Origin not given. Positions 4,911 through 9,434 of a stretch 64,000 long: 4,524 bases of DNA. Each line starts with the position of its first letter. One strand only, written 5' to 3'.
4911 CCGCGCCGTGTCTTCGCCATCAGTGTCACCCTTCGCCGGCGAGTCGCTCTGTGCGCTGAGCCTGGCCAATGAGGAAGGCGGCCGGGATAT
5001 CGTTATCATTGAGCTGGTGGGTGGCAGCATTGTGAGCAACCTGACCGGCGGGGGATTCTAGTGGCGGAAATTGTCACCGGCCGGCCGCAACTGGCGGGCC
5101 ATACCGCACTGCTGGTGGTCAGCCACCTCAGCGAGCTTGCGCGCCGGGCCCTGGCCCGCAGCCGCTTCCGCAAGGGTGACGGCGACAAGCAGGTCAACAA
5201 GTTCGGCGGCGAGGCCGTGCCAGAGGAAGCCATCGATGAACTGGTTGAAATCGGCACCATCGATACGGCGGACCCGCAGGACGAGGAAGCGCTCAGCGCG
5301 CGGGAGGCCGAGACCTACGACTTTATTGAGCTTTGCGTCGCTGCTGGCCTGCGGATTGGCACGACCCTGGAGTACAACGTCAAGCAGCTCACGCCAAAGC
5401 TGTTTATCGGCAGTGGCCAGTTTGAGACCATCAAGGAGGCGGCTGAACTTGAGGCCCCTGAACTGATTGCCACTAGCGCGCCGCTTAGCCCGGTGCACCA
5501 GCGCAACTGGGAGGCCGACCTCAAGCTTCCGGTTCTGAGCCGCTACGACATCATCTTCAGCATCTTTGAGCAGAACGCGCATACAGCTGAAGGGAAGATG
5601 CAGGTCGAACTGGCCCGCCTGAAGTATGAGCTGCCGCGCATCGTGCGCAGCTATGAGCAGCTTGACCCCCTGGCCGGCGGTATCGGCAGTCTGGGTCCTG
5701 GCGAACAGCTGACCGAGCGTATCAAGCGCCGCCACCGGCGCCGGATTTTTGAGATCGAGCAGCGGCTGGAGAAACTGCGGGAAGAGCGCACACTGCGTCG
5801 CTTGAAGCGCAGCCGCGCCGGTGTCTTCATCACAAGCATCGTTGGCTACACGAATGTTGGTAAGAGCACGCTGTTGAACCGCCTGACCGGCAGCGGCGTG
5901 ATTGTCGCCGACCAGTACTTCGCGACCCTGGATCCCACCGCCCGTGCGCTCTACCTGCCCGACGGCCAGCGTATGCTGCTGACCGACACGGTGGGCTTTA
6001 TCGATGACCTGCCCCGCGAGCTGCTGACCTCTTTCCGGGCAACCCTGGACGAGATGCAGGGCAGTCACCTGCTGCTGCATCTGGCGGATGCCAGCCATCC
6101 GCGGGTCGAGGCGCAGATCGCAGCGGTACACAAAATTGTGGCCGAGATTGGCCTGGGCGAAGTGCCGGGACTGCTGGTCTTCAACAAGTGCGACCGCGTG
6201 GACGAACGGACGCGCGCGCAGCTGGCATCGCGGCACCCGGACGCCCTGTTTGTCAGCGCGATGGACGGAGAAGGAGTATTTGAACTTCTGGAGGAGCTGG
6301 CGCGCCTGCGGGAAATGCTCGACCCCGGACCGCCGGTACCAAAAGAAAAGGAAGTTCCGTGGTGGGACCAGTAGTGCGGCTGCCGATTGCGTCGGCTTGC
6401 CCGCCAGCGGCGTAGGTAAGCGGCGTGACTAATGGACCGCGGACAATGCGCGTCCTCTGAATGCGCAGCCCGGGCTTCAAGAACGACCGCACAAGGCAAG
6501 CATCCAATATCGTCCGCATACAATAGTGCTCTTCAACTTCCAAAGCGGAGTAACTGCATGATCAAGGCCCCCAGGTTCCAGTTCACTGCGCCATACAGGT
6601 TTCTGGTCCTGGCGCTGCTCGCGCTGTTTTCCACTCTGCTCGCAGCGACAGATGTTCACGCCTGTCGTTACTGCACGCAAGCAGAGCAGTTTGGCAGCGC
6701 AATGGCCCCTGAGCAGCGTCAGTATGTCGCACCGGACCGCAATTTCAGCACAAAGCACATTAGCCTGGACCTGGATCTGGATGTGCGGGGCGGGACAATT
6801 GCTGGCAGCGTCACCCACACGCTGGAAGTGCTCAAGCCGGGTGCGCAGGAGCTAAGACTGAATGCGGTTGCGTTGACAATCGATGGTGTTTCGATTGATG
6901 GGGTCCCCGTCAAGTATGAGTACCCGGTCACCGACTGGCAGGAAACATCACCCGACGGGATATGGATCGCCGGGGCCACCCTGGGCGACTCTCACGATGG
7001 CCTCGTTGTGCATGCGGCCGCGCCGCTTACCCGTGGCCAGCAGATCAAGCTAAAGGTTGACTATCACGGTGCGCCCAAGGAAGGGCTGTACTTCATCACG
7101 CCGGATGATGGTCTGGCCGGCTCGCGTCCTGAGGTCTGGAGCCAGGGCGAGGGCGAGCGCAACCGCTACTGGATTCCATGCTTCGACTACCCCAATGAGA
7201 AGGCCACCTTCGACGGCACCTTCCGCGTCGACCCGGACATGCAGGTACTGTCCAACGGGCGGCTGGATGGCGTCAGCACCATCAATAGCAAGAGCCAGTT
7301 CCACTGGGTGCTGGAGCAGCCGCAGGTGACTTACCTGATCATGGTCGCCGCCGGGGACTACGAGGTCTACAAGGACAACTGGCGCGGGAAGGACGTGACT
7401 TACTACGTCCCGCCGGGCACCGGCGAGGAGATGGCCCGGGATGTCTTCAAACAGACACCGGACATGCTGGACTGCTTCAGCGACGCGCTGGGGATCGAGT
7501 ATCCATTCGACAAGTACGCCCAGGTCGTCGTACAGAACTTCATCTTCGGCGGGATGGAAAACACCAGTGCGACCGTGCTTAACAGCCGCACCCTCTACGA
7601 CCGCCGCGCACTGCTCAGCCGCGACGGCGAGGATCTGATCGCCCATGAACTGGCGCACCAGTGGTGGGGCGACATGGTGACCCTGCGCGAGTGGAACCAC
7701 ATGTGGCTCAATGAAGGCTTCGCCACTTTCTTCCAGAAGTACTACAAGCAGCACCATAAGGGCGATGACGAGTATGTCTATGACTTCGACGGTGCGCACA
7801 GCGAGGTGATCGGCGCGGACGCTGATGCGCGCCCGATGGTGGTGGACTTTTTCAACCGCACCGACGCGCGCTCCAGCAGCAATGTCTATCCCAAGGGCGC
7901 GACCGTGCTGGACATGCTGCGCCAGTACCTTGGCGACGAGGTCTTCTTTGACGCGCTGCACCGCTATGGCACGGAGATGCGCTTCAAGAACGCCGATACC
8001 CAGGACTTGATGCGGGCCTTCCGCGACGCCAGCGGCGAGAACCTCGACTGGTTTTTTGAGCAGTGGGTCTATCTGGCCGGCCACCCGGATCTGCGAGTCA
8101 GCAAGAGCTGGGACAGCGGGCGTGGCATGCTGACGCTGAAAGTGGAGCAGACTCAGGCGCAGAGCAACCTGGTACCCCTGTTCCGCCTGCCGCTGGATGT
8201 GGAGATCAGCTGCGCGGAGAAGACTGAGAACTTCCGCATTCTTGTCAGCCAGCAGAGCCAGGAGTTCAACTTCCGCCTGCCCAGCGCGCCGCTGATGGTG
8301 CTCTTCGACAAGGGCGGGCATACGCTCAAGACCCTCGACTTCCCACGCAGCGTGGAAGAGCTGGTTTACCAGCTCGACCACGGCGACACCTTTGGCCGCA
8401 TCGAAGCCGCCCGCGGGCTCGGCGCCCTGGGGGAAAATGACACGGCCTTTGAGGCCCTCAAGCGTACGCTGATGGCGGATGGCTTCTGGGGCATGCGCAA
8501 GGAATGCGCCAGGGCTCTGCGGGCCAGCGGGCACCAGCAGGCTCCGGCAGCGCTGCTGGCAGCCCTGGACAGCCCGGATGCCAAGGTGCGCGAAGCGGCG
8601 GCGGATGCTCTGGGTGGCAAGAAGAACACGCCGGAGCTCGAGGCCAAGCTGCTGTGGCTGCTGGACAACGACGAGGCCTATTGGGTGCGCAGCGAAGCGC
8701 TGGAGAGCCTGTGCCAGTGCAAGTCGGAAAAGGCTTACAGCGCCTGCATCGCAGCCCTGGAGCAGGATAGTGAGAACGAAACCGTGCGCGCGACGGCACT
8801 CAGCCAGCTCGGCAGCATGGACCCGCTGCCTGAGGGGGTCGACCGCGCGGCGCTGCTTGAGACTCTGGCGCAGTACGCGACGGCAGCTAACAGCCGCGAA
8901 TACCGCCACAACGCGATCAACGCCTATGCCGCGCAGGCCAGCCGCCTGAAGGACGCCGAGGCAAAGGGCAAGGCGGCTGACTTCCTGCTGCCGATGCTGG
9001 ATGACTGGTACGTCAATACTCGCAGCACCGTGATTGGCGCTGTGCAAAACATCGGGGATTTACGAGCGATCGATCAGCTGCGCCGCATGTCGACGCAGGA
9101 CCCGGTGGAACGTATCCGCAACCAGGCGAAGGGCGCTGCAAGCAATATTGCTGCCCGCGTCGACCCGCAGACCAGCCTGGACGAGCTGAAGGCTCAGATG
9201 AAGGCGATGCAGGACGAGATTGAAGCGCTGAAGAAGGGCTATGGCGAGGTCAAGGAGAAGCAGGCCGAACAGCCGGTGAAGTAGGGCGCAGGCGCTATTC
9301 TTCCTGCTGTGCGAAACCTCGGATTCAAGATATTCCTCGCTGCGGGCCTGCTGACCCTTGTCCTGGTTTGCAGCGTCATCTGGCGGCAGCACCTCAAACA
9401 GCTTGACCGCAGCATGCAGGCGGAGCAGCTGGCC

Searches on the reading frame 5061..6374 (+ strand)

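Call 39: search_protein_families(library=pfam, proteins=[window:5061-6374:+], max_evalue=0.001)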
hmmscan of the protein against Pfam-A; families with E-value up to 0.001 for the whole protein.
window:5061-6374:+ (437 aa): 5 families
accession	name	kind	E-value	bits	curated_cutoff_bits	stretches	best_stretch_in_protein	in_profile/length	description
PF16360.10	GTP-bdg_M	-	1.5e-21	77.2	29.5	1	173-250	2-79/79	GTP-binding GTPase Middle Region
PF01926.29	MMR_HSR1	-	2.9e-19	69.7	21.9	1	259-376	3-113/113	50S ribosome-binding GTPase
PF13167.11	GTP-bdg_N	-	1.9e-13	51.2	25.4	1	87-169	6-88/89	GTP-binding GTPase N-terminal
PF03193.22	RsgA_GTPase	-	3.7e-05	24.1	30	0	239-278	91-129/174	RsgA GTPase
PF02421.24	FeoB_N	-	0.0005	20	27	0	259-312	4-56/156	Ferrous iron transport protein B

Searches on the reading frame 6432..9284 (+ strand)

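Call 39: search_protein_families(library=pfam, proteins=[window:6432-9284:+], max_evalue=0.001)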
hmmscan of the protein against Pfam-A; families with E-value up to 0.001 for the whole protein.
window:6432-9284:+ (950 aa): 7 families
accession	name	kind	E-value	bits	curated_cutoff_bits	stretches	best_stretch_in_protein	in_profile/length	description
PF01433.26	Peptidase_M1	-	1.5e-46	159.2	27.7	1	341-545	5-218/218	Peptidase family M1 domain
PF13646.12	HEAT_2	-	3.9e-27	94.8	27.7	3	642-728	2-88/88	HEAT repeats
PF17900.6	Peptidase_M1_N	-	2.2e-18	67.5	25.8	1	108-302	3-186/186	Peptidase M1 N-terminal domain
PF03130.22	HEAT_PBS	-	4e-08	33.4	20.9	0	689-713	2-26/27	PBS lyase HEAT-like repeat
PF02985.28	HEAT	-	1.1e-06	28.7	23.5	0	707-728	4-25/31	HEAT repeat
PF00514.29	Arm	-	0.00045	20.6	20.6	0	703-728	12-37/41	Armadillo/beta-catenin-like repeat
PF11940.14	DUF3458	-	0.00053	20.8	28.6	0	550-625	1-83/95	Domain of unknown function (DUF3458) Ig-like fold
